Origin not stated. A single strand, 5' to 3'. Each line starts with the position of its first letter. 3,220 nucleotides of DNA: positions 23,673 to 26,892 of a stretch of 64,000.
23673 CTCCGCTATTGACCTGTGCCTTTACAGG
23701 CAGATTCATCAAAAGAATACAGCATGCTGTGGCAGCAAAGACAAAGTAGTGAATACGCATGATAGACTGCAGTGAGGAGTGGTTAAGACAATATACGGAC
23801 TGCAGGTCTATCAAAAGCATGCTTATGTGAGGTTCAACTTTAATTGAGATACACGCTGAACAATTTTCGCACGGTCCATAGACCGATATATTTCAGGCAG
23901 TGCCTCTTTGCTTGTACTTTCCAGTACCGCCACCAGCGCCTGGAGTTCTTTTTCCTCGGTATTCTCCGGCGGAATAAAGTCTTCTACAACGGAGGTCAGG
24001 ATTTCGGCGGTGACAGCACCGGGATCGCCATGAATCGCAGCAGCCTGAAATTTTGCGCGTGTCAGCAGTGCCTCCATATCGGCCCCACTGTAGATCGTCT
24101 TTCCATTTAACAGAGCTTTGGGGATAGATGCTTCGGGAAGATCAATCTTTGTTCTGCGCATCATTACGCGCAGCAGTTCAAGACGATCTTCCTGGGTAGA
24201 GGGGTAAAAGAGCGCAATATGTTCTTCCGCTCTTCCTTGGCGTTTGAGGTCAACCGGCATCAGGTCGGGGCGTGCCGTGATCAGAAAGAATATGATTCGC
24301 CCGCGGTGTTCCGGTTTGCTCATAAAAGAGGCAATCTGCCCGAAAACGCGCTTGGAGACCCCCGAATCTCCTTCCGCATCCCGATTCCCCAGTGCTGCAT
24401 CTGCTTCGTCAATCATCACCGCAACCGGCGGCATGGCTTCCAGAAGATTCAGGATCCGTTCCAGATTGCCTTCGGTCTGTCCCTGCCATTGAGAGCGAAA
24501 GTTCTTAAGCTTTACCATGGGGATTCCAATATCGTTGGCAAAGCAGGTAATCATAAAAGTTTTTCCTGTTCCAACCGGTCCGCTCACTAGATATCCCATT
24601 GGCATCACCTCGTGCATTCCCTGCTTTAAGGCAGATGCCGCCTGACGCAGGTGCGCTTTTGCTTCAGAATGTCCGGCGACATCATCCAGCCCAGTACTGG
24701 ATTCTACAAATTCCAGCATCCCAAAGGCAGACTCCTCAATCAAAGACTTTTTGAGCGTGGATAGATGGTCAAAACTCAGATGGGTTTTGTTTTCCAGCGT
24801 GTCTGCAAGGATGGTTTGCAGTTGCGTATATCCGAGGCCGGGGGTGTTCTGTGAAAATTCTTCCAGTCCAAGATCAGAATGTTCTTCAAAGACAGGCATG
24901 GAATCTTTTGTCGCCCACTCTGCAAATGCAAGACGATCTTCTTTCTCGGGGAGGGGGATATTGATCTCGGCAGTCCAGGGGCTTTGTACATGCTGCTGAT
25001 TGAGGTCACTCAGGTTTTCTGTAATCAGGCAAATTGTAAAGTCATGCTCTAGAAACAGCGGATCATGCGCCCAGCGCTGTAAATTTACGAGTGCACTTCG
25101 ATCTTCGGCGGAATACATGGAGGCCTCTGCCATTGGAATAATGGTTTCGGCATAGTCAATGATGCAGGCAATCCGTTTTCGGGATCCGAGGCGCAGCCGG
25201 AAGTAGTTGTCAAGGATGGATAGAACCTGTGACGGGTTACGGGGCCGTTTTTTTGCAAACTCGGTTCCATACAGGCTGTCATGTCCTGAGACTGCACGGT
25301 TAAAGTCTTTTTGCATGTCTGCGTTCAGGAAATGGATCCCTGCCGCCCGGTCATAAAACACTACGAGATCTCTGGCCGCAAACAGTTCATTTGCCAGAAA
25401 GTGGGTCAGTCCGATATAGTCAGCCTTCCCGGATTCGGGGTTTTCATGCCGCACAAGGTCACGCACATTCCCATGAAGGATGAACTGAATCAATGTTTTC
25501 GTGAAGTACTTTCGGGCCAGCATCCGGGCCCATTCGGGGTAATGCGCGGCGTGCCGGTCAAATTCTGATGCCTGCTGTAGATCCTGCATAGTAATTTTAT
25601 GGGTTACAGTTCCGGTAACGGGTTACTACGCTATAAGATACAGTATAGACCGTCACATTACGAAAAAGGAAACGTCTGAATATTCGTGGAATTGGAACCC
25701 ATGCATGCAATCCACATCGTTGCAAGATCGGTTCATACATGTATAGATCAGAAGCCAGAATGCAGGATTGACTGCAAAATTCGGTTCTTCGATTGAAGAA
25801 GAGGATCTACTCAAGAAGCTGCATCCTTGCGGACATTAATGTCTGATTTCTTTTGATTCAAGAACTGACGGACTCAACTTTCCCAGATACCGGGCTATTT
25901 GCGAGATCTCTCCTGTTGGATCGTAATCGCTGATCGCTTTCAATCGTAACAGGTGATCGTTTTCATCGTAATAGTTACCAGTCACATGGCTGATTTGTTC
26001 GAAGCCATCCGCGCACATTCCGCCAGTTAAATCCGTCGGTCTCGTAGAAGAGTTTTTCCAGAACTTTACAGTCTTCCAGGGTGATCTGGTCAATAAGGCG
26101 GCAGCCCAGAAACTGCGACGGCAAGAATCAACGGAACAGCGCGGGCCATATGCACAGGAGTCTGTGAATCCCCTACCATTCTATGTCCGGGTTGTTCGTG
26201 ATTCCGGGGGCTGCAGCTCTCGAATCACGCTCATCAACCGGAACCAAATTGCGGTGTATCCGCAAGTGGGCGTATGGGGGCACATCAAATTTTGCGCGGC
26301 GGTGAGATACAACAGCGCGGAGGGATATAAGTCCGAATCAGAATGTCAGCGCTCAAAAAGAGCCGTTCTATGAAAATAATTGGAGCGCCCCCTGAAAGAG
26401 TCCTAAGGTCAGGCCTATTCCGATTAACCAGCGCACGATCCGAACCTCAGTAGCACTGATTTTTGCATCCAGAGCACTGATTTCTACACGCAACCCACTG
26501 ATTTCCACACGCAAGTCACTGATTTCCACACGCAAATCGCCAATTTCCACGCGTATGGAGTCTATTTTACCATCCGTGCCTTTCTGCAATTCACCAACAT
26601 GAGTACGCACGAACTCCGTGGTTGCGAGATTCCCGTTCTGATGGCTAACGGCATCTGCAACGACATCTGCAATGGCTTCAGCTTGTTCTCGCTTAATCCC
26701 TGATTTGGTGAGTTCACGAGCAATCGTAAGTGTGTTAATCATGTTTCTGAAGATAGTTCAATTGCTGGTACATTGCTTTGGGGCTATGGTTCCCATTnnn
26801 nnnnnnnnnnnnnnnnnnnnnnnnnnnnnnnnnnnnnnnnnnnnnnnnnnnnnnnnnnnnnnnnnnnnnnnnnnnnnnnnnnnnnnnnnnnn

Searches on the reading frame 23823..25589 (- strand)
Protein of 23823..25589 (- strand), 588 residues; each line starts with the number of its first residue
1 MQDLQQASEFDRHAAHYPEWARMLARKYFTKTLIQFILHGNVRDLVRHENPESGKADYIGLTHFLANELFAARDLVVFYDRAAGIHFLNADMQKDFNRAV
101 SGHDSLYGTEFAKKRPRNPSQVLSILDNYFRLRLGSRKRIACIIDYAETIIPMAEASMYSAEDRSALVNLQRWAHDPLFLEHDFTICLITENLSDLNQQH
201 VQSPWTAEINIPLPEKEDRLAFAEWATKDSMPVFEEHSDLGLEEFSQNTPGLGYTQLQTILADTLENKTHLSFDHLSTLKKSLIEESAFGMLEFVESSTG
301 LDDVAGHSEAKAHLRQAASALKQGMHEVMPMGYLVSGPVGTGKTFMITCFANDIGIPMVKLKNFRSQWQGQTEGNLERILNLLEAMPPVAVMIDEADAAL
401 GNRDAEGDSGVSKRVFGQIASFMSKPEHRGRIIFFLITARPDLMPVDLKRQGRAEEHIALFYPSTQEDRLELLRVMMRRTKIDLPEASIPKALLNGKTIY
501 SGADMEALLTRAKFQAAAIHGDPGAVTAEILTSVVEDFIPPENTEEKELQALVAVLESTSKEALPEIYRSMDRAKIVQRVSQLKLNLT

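Call 92: search_protein_families(library=pfam, proteins=[window:23823-25589:-], max_evalue=0.0001)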
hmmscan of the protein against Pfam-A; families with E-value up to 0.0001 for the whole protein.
window:23823-25589:- (588 aa): 1 family
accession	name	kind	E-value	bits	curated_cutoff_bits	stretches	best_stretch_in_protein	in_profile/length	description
PF00004.35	AAA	-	5.8e-22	79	21.2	1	334-459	2-128/131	ATPase family associated with various cellular activities (AAA)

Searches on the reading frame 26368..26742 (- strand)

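Call 92: search_protein_families(library=pfam, proteins=[window:26368-26742:-], max_evalue=0.0001)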
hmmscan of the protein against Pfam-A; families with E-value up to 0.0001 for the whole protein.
window:26368-26742:- (124 aa): 1 family
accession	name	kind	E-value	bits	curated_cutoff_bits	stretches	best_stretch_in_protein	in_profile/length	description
PF07798.16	CCDC90-like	-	1.5e-07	31.9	33.5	1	3-96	2-96/175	Coiled-coil domain-containing protein 90-like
